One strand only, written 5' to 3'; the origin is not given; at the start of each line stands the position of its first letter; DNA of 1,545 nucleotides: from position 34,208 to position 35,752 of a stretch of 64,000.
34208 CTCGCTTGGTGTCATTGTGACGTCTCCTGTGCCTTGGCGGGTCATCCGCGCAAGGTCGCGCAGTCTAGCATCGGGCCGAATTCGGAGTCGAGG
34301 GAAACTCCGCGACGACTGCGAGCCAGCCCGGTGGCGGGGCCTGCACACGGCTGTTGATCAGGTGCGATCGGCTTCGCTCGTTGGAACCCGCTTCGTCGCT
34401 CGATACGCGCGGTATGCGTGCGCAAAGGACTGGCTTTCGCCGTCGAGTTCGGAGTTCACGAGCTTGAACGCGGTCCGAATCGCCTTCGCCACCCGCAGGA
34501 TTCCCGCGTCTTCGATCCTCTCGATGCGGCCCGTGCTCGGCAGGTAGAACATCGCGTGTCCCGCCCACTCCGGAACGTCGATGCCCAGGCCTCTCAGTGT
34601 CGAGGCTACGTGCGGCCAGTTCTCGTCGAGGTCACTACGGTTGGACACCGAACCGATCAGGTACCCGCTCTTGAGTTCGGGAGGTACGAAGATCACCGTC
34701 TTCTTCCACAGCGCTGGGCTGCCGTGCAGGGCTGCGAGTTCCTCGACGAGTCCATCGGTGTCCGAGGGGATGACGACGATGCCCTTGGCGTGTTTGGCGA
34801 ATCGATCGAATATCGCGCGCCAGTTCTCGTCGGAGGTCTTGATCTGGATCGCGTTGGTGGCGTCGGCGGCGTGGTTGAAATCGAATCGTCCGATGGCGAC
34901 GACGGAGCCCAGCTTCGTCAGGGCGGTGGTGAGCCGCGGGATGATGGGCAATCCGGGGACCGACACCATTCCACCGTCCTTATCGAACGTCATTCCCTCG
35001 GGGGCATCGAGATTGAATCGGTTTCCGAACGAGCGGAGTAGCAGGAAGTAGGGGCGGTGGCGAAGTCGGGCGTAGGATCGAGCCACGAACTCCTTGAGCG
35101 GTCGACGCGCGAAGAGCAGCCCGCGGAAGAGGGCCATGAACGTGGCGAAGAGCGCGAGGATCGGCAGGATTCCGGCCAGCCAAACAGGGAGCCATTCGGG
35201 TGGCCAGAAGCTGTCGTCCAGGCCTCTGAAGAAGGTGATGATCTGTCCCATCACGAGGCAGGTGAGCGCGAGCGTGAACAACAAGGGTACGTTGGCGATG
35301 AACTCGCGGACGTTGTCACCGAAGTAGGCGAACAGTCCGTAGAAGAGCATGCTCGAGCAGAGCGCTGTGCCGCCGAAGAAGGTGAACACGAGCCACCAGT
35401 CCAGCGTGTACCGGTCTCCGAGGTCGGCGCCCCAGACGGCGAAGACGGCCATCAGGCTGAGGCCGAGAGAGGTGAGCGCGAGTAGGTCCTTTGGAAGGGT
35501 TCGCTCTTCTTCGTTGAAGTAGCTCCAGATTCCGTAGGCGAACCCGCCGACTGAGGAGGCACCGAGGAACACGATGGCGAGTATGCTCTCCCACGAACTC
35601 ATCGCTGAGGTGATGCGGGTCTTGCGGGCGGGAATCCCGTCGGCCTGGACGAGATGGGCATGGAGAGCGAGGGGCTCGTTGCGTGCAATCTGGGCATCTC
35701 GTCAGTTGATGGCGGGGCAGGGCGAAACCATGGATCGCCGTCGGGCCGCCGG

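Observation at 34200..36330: Foreign G+C-rich block: TIR-gene remnant directly upstream of an intact 5-TM / Rossmann-like protein, a candidate (decayed) TIR-signalling membrane-effector pair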

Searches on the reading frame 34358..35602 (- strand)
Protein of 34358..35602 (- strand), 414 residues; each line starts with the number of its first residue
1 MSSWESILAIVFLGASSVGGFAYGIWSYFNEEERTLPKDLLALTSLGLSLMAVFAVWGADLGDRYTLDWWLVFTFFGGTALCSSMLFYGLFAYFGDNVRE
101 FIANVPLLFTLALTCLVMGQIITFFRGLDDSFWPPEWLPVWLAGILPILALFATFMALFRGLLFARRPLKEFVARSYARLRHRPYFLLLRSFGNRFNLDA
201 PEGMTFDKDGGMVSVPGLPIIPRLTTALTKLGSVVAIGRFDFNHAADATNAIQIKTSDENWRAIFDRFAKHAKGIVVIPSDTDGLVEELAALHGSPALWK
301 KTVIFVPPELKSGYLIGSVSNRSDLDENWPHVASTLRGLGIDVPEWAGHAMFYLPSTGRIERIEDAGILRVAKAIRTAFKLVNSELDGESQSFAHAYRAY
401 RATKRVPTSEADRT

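Call 3: search_protein_families(library=pfam, proteins=[window:34358-35602:-], max_evalue=1)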
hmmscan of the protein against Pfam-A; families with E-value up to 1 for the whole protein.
window:34358-35602:- (414 aa): 4 families
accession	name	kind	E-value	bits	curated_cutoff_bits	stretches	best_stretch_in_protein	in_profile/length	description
PF18346.7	SH3_15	-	0.033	14.9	24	1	338-372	22-52/67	Mind bomb SH3 repeat domain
PF04066.18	MrpF_PhaF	-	0.067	14.1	23.3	1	40-77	4-41/53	Multiple resistance and pH regulation protein F (MrpF / PhaF)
PF05526.16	R_equi_Vir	-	0.069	13.4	25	1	194-218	88-112/177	Rhodococcus equi virulence-associated protein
PF09843.14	DUF2070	-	0.94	8.1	30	0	49-145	23-107/561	Predicted membrane protein (DUF2070)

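Call 4: search_protein_families(library=padloc, proteins=[window:34358-35602:-], max_evalue=1)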
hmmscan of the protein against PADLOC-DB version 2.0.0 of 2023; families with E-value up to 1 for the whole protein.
window:34358-35602:- (414 aa): 0 families

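Call 6: find_homologous_proteins(query=window:34358-35602:-)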
Query window:34358-35602:- (414 aa): 1 proteins with E <= 0.001 among 8000 candidates.
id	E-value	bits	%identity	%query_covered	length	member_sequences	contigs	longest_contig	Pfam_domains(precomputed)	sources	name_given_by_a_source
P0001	2.8e-115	404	48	98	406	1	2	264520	-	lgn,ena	-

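Call 10: find_encoding_contigs(protein=P0001, flank=10000, max_places=6)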
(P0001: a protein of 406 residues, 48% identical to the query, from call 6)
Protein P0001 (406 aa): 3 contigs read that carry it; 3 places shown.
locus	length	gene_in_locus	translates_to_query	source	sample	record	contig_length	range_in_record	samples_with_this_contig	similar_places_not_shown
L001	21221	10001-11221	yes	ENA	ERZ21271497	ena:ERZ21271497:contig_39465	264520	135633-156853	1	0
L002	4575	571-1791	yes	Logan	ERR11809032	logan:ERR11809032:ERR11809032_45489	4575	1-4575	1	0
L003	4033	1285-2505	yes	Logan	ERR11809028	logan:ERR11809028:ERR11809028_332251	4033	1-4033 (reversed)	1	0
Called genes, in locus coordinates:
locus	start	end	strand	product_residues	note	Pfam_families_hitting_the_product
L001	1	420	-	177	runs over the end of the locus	PF01965:DJ-1_PfpI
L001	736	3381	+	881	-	PF00072:Response_reg, PF23198:PDE8A_N (faint), PF00990:GGDEF, PF00072:Response_reg, PF01590:GAF, PF13185:GAF_2, PF13487:HD_5, PF01966:HD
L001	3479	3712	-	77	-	-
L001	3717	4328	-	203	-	PF04542:Sigma70_r2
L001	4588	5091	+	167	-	PF04945:YHS (weak)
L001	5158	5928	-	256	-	PF04909:Amidohydro_2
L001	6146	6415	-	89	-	-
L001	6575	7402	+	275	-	PF01582:TIR (weak), PF13676:TIR_2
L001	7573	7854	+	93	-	PF01527:HTH_Tnp_1, PF13384:HTH_23 (weak)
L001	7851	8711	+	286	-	PF13276:HTH_21, PF00665:rve, PF13683:rve_3, PF13333:rve_2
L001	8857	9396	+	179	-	PF14015:DUF4231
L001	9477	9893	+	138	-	-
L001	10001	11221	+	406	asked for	-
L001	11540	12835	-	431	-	PF03952:Enolase_N, PF00113:Enolase_C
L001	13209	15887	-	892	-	-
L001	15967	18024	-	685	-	-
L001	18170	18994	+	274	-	PF22935:RM44_endonuclase (weak), PF14622:Ribonucleas_3_3, PF00636:Ribonuclease_3, PF00035:dsrm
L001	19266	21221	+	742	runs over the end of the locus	PF07584:BatA, PF13519:VWA_2 (weak)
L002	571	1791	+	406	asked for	-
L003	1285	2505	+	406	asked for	-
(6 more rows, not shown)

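Call 15: search_protein_families(library=pfam, proteins=[L001:6563-7402:+, L001:8857-9396:+, L001:9477-9893:+, L001:10001-11221:+], max_evalue=0.1)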
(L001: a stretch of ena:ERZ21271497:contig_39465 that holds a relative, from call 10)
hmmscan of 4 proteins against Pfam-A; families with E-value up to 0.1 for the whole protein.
L001:6563-7402:+ (279 aa): 5 families
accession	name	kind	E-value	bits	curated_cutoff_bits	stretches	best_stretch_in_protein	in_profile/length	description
PF13676.11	TIR_2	-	3.9e-14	53.6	28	1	117-207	1-88/122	TIR domain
PF01582.25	TIR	-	2.1e-06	28.1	21.3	1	129-196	19-85/179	TIR domain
PF10137.14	CAP12-PCTIR_TIR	-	0.00076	19.9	24.7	1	117-177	2-62/119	CAP12/Pycsar effector protein, TIR domain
PF13271.11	DUF4062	-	0.0017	19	24.7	1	117-174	2-60/82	Domain of unknown function (DUF4062)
PF08937.16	ThsB_TIR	-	0.037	14.9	21.2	1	118-190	1-82/100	Thoeris protein ThsB, TIR-like domain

L001:8857-9396:+ (179 aa): 3 families
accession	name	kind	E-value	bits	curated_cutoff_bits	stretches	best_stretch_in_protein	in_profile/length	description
PF14015.11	DUF4231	-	5.1e-19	69.1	24.7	1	23-125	2-102/103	Protein of unknown function (DUF4231)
PF18181.6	SLATT_1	-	0.00015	22.3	26.3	1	17-78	3-66/122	SMODS and SLOG-associating 2TM effector domain 1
PF18184.6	SLATT_3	-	0.044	14.5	26.3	0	43-158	26-139/155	SMODS and SLOG-associating 2TM effector domain 3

L001:9477-9893:+ (138 aa): 2 families
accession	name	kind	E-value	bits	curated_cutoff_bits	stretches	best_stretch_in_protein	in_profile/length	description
PF03956.18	Lys_export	-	0.027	14.4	23.8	1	32-89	36-95/190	Lysine exporter LysO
PF02775.26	TPP_enzyme_C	-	0.05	13.8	21.9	1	46-96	12-63/151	Thiamine pyrophosphate enzyme, C-terminal TPP binding domain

L001:10001-11221:+ (406 aa): 0 families

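Call 20: search_solved_structures(query=window:34358-35602:-, max_evalue=10)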
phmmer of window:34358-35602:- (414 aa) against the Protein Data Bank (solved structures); distinct sequences matched with E-value up to 10: 2.
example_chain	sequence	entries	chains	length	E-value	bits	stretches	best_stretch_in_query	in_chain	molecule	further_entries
8q4h_C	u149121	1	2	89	0.052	15.6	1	13-90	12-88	Probable tetrachloroethene reductive dehalogenase membrane anchor protein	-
8aw5_A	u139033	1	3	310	1.9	10.5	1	84-158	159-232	Heme O oxygenase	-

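Call 21: search_protein_families(library=ncbifam, proteins=[window:34358-35602:-], max_evalue=1)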
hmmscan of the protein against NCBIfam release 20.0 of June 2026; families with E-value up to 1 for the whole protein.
window:34358-35602:- (414 aa): 1 family
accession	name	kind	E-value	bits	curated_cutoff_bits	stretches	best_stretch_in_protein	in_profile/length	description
TIGR00785.1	dass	subfamily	0.062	12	198.6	1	41-125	275-357/444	DASS family sodium-coupled anion symporter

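Call 22: search_protein_representatives(protein=window:34358-35602:-)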
Query: 414 residues. Proteins with E-value up to 0.001 (for the whole library): 210; up to 1e-10: 18; up to 1e-30: 2. The best 150 are listed.
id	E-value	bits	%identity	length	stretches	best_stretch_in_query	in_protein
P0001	9.1e-116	403.6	48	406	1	7-405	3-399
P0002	4.2e-61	223.5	36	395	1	9-393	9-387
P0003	5.6e-25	104.5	29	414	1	18-396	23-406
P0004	1.4e-24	103.2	35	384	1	148-349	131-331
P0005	9.4e-19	84.0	32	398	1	179-357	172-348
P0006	9.5e-18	80.7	32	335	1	115-357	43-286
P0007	6.4e-15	71.4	32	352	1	162-354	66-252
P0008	1.1e-14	70.6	32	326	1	164-314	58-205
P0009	2.7e-14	69.3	32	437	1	180-346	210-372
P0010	1.8e-13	66.6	34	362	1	177-356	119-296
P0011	8.2e-13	64.4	29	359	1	106-361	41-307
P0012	1.4e-12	63.6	34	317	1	165-357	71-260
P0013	1.6e-12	63.5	23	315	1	169-402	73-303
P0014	5.9e-12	61.6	28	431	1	106-358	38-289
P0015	1.1e-11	60.7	28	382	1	155-357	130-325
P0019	1.9e-10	56.7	30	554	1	179-357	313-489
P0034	2.8e-09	52.8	31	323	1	163-377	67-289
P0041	1.4e-08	50.5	26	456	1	148-366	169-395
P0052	1.2e-07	47.4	30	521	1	130-383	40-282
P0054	1.4e-07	47.2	31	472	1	182-395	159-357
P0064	3.2e-07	46.0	32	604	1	233-357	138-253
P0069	6.2e-07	45.1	28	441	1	215-400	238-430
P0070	6.6e-07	45.0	27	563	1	183-382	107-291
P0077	1.5e-06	43.8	31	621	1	184-348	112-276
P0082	2.1e-06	43.3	25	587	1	179-403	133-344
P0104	1.0e-05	41.0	28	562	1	184-405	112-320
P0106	1.1e-05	41.0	33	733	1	183-360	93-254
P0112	2.0e-05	40.1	36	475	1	149-312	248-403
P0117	2.5e-05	39.8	29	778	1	178-391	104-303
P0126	3.2e-05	39.4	31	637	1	183-309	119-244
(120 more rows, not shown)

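Call 25: search_protein_families(library=pfam, alignment_id=A2, max_evalue=0.01)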
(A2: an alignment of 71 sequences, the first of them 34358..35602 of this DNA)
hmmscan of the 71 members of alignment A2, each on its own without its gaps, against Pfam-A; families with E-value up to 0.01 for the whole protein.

A. member 1, window:34358-35602:- (414 aa): 0 families

B. families by the number of members that match (of 71 scanned): 20 families
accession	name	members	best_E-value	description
PF10502.14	Peptidase_S26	2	5.7e-51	Signal peptidase, peptidase S26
PF12892.13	FctA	1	1.5e-106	Spy0128-like isopeptide containing domain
PF17802.7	SpaA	1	5.5e-66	Prealbumin-like fold domain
PF11974.14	bMG3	1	2.1e-15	Bacterial alpha-2-macroglobulin MG3 domain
PF17210.9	SdrD_B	1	9.2e-13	SdrD B-like domain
PF25507.1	OB_POT1A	1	5e-11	POT1A-like, OB fold domain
PF11010.13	DUF2848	1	2.2e-10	Protein of unknown function (DUF2848)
PF18705.7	DUF5643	1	2.5e-09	Family of unknown function (DUF5643)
PF21307.2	Glyco_hydro_95_C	1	1.1e-06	Glycoside hydrolase family 95, C-terminal domain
PF24421.1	Ig_J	1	2.6e-06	Tip attachment protein J, Ig-like domain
PF13620.12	CarboxypepD_reg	1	0.00029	Carboxypeptidase regulatory-like domain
PF07495.19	Y_Y_Y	1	0.00075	Y_Y_Y domain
PF03007.21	WS_DGAT_cat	1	0.00099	Wax ester synthase/diacylglycerol acyltransferase catalytic domain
PF03022.22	MRJP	1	0.0017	Major royal jelly protein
PF13474.12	SnoaL_3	1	0.0046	SnoaL-like domain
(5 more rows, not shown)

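Call 28: find_homologous_proteins(query=A3, max_evalue=0.00001)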
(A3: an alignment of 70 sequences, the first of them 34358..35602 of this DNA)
Query A3 (70 sequences) (414 aa, profile of the alignment): 2 proteins with E <= 0.00001 among 8000 candidates.
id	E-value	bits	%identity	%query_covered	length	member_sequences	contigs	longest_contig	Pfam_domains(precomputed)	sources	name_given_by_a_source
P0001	3.2e-69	252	48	98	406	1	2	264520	-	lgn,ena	-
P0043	4.1e-52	195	27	46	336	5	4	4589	-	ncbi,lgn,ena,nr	ncbi:MAG: hypothetical protein KDD02_19280 [Phaeodactylibacter sp.]|nr:hypothetical protein [Phaeoda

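Call 29: search_solved_structures(query=A3, max_evalue=10, show_alignments=2)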
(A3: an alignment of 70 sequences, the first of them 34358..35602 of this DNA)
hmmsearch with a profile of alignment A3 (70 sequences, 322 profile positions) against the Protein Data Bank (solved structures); distinct sequences matched with E-value up to 10: 20.
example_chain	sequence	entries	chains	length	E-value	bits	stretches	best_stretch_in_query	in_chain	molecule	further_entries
9ivk_A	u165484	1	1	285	0.001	21.4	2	9-69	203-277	HBC599 membrane protein binder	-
3pjs_K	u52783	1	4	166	0.27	13.5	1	19-91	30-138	Voltage-gated potassium channel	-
7qhm_J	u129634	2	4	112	0.45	12.7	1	16-71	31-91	Hypothetical membrane protein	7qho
2n2a_A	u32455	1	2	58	0.46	12.7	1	48-91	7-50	Receptor tyrosine-protein kinase erbB-2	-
8z5g_B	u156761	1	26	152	0.48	12.6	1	25-94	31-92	Inner membrane protein YbbJ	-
6aki_A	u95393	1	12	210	0.95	11.7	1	24-92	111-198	Calcium release-activated calcium channel protein 1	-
2esh_A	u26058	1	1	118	1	11.6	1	236-311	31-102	conserved hypothetical protein TM0937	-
6uut_A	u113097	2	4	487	1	11.6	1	88-154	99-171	3-ketoacyl-ACP reductase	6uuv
8qz2_A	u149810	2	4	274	1.3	11.2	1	16-83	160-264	Potassium channel subfamily K member 10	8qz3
1f6g_A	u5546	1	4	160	1.6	10.9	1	21-90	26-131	VOLTAGE-GATED POTASSIUM CHANNEL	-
3eff_K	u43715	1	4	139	1.6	10.9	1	21-90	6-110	Voltage-gated potassium channel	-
2a9h_A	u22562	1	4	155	1.7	10.8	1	21-87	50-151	Voltage-gated potassium channel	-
8hn1_A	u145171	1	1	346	4.1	9.6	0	12-86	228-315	Alpha-1A adrenergic receptor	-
6bbf_A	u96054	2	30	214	4.5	9.4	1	24-92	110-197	Calcium release-activated calcium channel protein 1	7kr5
6bbg_A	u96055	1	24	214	5.4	9.2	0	24-92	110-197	Calcium release-activated calcium channel protein 1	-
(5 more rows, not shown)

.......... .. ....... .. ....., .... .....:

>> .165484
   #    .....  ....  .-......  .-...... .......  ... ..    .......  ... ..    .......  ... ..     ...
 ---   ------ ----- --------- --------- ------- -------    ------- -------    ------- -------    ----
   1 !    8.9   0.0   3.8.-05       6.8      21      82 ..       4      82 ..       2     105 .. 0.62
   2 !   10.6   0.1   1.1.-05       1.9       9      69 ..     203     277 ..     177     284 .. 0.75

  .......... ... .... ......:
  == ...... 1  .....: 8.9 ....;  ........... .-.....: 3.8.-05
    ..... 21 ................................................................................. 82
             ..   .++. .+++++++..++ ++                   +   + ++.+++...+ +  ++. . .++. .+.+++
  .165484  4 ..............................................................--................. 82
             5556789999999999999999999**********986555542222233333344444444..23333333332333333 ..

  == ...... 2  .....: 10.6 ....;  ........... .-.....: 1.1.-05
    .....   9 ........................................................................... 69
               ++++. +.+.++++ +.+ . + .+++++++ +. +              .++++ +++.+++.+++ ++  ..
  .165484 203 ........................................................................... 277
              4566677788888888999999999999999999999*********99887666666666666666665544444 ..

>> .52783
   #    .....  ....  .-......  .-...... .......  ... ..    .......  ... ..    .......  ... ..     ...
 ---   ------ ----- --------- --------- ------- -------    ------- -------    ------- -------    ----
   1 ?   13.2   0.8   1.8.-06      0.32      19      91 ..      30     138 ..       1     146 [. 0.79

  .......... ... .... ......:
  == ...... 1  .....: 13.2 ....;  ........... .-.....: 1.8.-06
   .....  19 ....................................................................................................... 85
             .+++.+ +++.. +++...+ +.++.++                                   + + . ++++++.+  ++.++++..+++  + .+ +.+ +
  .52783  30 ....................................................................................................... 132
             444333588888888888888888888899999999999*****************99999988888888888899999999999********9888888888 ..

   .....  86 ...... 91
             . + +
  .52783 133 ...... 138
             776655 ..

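Call 31: find_encoding_contigs(protein=P0002, flank=8000, max_places=4)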
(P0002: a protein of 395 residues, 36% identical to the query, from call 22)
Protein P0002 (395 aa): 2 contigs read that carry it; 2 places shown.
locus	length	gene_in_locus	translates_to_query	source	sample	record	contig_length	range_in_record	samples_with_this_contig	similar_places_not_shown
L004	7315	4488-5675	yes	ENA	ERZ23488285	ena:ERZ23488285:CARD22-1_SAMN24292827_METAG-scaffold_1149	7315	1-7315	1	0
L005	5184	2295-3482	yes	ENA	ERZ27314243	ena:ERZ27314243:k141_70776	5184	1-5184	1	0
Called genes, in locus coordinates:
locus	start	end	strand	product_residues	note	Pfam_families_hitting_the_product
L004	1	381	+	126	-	?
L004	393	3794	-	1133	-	PF00211:Guanylate_cyc, PF13191:AAA_16, PF12972:NAGLU_C (weak), PF00515:TPR_1 (faint), PF07719:TPR_2 (faint), PF17874:TPR_MalT, PF07721:TPR_4 (faint), PF13424:TPR_12, +2 more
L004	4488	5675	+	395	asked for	-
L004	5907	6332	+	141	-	PF03061:4HBT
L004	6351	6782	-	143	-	-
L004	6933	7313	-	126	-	?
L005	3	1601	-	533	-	?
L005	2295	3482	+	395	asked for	-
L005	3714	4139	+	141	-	PF03061:4HBT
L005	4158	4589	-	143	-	-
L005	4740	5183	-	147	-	?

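Call 32: find_encoding_contigs(protein=P0003, flank=8000, max_places=4)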
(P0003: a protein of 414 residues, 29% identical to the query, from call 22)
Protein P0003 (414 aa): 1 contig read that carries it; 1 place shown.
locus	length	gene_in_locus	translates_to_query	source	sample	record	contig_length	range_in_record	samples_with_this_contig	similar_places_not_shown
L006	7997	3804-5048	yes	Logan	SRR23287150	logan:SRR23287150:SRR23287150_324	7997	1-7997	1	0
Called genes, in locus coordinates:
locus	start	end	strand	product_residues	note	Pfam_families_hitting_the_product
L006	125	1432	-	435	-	PF00884:Sulfatase, PF16347:SGSH_C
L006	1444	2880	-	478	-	PF00884:Sulfatase, PF16347:SGSH_C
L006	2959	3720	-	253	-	PF00106:adh_short, PF08659:KR, PF23441:SDR, PF13561:adh_short_C2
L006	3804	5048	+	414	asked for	-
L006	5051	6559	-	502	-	PF00474:SSF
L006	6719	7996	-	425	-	?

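Call 34: predict_structure(alignment_id=A3)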
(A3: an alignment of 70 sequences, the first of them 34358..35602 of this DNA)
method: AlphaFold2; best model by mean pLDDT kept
length: 414 residues; sequences in the alignment: 70
mean_pLDDT: 81.8   pTM: 0.75
mean pLDDT of the five models: 81.8, 80.1, 80.0, 79.1, 78.6
residues with pLDDT >= 90: 191; 70-90: 110; 50-70: 93; < 50: 20
segments of 3 or more residues with pLDDT < 50: 33-37, 89-92, 412-414
pLDDT, mean of each block of 10 residues (from residue 1): 64 69 54 50 68 61 60 68 57 49 68 76 73 76 84 85 86 93 97 94 85 88 95 92 70 94 97 98 97 98 97 81 97 98 97 98 88 96 97 97 73 48
secondary structure, 60 per line:
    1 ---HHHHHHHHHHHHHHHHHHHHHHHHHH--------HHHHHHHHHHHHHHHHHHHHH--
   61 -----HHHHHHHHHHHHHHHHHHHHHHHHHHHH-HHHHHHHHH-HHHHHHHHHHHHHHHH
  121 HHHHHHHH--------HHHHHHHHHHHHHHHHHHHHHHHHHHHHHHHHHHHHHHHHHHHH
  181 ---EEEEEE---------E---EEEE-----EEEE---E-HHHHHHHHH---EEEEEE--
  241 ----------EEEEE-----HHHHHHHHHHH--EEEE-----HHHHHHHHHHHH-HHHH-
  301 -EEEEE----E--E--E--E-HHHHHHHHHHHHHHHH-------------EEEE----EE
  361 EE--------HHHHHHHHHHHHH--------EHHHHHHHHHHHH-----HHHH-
elements in order: H4-29 H38-58 H66-93 H95-103 H105-128 H137-180 E184-189 E203-206 E212-215 H221-229 E233-238 E251-255 H261-271 E274-277 H283-294 H296-299 E302-306 H322-337 E351-354 E359-362 H371-383 H393-404 H410-413

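Call 36: find_related_loci(query=window:34358-35602:-, collection=genome_contigs, flank=8000)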
Query window:34358-35602:- (414 aa) in genome_contigs; peptide patterns used: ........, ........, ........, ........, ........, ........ (x = any residue, [..] = any of these).
41 stretches matched a pattern, but none encodes a relative of the query by tblastn (E <= 1e-3).
